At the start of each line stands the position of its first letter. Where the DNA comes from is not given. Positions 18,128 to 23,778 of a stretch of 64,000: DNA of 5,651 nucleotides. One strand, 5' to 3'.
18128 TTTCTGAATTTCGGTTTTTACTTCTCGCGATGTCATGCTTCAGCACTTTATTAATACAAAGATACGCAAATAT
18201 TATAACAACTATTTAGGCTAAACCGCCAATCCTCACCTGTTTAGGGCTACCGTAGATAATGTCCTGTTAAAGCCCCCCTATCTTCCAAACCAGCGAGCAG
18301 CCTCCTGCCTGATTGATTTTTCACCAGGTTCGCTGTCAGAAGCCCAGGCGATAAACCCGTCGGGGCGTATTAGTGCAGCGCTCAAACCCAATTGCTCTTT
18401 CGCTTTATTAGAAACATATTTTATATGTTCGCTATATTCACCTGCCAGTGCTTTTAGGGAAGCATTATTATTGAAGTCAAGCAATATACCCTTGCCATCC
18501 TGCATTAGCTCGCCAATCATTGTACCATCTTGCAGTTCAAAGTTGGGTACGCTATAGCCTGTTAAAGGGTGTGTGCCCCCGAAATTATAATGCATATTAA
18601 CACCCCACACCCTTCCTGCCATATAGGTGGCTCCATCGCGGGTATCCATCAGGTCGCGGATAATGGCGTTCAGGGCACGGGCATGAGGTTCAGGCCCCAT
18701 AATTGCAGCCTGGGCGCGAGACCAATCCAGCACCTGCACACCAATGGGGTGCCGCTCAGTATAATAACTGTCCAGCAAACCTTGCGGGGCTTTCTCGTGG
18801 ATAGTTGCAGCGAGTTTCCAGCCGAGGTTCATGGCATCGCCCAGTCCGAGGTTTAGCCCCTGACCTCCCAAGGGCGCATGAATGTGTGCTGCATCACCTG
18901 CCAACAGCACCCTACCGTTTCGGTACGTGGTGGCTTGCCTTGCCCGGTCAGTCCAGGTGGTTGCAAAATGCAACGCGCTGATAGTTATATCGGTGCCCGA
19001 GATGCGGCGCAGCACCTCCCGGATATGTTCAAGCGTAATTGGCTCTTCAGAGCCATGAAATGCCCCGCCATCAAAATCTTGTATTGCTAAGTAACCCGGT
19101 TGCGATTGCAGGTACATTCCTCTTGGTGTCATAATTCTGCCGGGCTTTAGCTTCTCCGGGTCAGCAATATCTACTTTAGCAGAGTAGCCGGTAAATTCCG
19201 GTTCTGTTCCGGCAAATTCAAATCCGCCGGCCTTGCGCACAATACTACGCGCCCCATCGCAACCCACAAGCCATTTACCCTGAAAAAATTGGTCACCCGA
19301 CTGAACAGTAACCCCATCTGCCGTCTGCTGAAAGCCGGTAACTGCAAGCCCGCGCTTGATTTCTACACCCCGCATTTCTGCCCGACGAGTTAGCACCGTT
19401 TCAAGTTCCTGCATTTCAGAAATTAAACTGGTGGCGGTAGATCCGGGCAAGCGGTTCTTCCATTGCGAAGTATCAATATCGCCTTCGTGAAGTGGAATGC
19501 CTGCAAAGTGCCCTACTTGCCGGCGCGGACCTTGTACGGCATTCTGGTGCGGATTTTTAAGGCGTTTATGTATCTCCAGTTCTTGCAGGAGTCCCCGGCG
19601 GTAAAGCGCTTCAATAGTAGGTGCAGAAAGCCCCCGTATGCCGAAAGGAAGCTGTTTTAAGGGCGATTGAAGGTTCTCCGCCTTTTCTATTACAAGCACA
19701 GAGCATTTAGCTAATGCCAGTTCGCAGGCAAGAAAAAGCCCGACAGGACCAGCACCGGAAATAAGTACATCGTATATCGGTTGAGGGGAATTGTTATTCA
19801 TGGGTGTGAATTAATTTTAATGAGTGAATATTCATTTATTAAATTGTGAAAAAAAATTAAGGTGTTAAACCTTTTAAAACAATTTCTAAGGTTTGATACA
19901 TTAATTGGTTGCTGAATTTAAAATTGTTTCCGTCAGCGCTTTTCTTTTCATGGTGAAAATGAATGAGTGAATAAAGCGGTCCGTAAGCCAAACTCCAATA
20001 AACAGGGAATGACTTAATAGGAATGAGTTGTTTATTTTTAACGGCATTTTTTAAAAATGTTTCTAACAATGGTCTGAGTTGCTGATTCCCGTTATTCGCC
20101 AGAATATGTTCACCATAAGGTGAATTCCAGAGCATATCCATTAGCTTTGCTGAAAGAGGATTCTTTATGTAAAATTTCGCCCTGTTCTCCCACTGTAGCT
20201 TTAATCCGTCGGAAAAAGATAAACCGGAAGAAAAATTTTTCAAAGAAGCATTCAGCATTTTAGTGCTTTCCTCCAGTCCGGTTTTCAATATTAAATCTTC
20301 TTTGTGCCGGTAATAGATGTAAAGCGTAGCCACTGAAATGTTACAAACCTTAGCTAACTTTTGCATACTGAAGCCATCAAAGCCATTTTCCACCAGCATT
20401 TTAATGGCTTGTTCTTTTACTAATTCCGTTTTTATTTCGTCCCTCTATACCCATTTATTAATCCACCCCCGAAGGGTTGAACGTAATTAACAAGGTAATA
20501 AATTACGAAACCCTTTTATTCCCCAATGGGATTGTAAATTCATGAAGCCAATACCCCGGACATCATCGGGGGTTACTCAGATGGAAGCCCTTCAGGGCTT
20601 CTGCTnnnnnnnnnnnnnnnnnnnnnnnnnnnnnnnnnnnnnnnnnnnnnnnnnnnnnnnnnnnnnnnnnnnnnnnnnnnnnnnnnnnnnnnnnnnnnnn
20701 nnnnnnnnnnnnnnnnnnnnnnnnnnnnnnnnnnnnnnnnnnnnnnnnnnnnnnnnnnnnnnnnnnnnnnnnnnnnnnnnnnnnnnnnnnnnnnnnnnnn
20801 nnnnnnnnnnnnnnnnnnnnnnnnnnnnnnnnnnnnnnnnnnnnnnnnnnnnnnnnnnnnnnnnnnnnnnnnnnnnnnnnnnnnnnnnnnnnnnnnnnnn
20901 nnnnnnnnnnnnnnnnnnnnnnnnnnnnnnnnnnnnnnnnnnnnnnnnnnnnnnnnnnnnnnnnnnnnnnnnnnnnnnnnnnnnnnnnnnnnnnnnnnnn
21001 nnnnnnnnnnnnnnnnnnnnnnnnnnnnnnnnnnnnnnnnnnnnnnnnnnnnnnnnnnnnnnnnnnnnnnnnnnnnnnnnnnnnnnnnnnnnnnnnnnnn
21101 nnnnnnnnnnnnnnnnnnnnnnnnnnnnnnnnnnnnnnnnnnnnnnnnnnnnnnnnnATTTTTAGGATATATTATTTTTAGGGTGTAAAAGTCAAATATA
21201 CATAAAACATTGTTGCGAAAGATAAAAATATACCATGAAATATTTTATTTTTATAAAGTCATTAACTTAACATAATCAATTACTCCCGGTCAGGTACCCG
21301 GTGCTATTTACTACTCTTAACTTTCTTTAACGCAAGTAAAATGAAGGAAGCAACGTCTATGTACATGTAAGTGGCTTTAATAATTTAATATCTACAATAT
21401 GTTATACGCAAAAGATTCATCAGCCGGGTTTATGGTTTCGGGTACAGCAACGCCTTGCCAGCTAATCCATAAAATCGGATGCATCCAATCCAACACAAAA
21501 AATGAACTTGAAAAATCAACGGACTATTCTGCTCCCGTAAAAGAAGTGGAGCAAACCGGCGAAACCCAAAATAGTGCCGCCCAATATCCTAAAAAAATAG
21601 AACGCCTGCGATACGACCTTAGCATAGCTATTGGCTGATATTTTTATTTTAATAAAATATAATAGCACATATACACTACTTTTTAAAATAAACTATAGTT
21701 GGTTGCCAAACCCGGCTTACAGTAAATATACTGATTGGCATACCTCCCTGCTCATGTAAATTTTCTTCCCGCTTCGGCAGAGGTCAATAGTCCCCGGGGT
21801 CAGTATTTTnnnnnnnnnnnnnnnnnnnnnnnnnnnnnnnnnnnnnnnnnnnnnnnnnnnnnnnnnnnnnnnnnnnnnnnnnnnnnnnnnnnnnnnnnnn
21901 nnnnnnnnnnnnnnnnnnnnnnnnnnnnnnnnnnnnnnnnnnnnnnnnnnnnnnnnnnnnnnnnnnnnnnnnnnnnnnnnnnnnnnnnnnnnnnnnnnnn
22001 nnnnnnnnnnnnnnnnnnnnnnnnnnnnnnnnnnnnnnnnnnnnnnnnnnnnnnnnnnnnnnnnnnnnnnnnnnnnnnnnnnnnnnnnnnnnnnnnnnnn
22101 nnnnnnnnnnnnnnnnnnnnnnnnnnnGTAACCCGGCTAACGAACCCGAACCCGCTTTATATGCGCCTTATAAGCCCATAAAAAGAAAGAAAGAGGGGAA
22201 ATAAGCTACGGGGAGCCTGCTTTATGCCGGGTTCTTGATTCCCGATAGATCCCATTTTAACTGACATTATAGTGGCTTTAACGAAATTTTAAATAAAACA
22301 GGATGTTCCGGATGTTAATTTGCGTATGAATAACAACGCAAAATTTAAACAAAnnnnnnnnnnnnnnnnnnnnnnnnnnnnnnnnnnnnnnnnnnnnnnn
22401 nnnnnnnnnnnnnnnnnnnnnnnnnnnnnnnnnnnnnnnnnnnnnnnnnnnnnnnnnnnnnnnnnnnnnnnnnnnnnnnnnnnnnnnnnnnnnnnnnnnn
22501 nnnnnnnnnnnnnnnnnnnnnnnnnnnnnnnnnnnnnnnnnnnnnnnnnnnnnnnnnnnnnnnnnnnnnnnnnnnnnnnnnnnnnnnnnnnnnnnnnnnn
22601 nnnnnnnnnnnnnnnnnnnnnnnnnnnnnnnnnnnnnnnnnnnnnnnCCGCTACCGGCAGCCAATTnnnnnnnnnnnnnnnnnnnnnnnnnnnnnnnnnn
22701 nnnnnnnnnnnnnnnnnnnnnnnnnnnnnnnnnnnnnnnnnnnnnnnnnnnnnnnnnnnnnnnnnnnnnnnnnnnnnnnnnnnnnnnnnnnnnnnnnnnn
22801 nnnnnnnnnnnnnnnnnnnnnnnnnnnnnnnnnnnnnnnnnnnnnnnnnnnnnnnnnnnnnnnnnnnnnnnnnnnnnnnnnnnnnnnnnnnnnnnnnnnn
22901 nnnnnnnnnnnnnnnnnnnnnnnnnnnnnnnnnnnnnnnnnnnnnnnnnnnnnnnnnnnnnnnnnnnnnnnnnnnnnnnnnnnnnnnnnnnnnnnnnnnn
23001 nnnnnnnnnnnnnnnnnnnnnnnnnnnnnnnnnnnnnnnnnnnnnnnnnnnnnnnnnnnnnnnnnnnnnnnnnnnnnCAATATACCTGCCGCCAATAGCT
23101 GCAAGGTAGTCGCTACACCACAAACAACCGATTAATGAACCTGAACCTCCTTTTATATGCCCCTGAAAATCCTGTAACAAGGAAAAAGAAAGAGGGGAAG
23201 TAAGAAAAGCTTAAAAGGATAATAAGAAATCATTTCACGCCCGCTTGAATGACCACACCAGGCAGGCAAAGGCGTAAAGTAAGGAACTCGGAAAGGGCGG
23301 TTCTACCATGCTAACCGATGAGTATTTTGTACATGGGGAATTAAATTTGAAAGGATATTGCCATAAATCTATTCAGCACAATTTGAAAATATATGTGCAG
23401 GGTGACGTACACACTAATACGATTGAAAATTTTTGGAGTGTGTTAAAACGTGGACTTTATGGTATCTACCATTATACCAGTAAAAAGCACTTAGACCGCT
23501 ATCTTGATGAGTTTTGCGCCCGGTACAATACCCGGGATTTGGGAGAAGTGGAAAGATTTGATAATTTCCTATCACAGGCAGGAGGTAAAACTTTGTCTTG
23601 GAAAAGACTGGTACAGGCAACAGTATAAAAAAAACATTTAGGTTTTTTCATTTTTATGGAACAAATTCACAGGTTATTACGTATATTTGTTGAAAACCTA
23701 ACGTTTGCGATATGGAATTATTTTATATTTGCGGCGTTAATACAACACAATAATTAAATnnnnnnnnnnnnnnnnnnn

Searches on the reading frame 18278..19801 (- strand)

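Call 15: search_protein_families(library=pfam, proteins=[window:18278-19801:-])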
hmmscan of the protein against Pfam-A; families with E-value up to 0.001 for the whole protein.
window:18278-19801:- (507 aa): 6 families
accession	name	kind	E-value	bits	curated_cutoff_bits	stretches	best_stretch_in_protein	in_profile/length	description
PF01494.25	FAD_binding_3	-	7.1e-61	206.8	22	1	10-361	2-349/349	FAD binding domain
PF21274.3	Rng_hyd_C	-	3.2e-20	72.9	27.5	1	411-507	1-106/107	Aromatic-ring hydroxylase, C-terminal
PF01266.30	DAO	-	4.3e-09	36.8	27.9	0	11-42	1-32/353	FAD dependent oxidoreductase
PF03486.20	HI0933_like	-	1.7e-05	24.8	50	0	11-45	2-36/244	HI0933-like protein Rossmann domain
PF00070.33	Pyr_redox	-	0.00037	21.4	22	0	12-44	2-34/82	Pyridine nucleotide-disulphide oxidoreductase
PF07992.20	Pyr_redox_2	-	0.00073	19.5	26.1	0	11-46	144-179/291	Pyridine nucleotide-disulphide oxidoreductase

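Call 71: search_protein_families(library=ncbifam, proteins=[window:18278-19801:-], max_evalue=0.001)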
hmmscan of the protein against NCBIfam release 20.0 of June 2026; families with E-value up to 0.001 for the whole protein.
window:18278-19801:- (507 aa): 60 families (the best 25 are shown)
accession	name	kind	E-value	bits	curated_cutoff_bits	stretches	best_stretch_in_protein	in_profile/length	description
NF033145.1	rif_monoox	equivalog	1.6e-101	340.5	800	1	11-506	2-470/472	rifampin monooxygenase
NF005303.0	PRK06834.1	subfamily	1.4e-95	320.6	625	1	11-506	5-483/488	hypothetical protein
NF006092.0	PRK08244.1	equivalog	6e-91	305.5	644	1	10-506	3-491/494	monooxygenase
NF000343.1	rif_mono_Iri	exception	2.1e-69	234.7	950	2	250-507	225-473/479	rifampin monooxygenase Iri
NF004832.0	PRK06184.1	subfamily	2.5e-59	201.4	476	1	8-363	5-350/506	hypothetical protein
NF004780.0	PRK06126.1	subfamily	2.1e-56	191.4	445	1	11-377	10-385/552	hypothetical protein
NF004829.0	PRK06183.1-3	subfamily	1e-45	156.5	390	3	257-489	250-496/520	bifunctional 3-(3-hydroxy-phenyl)propionate/3-hydroxycinnamic acid hydroxylase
NF004831.0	PRK06183.1-5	equivalog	4.9e-38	130.9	546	2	255-376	241-361/568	bifunctional 3-(3-hydroxy-phenyl)propionate/3-hydroxycinnamic acid hydroxylase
NF006002.0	PRK08132.1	subfamily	7e-36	123.7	416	2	134-373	130-378/552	FAD-dependent oxidoreductase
NF046069.1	AkvoneHdxseRdmE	equivalog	8.1e-35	120.6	700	2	255-494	248-507/521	aklavinone 12-hydroxylase RdmE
NF004828.0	PRK06183.1-2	equivalog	2e-33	115.6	853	1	9-379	12-363/568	bifunctional 3-(3-hydroxy-phenyl)propionate/3-hydroxycinnamic acid hydroxylase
NF046068.1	AkvoneHdxseDnrF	equivalog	1.6e-32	113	650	2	257-366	249-358/439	aklavinone 12-hydroxylase DnrF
NF045577.1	FAD_mono_MbnF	equivalog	2.2e-31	109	800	1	11-354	6-351/531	methanobactin biosynthesis FAD monooxygenase MbnF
NF006144.0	PRK08294.1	subfamily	5.7e-31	107.5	560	1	281-374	325-418/637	phenol 2-monooxygenase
NF004827.0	PRK06183.1-1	equivalog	2e-27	95.8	966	1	11-370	17-362/554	bifunctional 3-(3-hydroxy-phenyl)propionate/3-hydroxycinnamic acid hydroxylase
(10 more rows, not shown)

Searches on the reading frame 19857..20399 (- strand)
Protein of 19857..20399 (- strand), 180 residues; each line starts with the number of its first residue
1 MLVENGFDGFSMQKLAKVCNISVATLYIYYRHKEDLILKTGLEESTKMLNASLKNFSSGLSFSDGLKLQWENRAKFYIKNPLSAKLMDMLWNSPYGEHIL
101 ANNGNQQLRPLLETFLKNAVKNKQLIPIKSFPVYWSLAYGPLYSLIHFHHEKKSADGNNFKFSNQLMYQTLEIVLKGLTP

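Call 15: search_protein_families(library=pfam, proteins=[window:19857-20399:-])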
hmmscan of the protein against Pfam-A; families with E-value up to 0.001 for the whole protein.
window:19857-20399:- (180 aa): 1 family
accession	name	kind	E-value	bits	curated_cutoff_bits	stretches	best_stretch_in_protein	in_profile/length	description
PF00440.29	TetR_N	-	4.7e-08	33.1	24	1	2-38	9-45/47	Bacterial regulatory proteins, tetR family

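Call 71: search_protein_families(library=ncbifam, proteins=[window:19857-20399:-], max_evalue=0.001)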
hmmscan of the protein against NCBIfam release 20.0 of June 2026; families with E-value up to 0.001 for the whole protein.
window:19857-20399:- (180 aa): 1 family
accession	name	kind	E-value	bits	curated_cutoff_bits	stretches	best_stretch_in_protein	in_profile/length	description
NF053878.1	FATransRegFadRBac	equivalog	0.0008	19.2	200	0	3-40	17-54/190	fatty acid metabolism transcriptional regulator FadR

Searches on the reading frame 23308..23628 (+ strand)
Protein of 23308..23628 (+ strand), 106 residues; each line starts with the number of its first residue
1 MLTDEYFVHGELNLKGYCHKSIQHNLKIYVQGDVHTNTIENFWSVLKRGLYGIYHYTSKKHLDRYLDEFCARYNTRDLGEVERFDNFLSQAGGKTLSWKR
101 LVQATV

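Call 9: search_protein_families(library=pfam, proteins=[window:23308-23628:+])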
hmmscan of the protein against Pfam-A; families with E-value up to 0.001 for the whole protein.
window:23308-23628:+ (106 aa): 1 family
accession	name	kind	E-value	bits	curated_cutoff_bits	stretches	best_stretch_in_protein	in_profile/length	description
PF12762.13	DDE_Tnp_IS1595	-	2.6e-18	66.9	27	1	2-74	81-153/153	ISXO2-like transposase domain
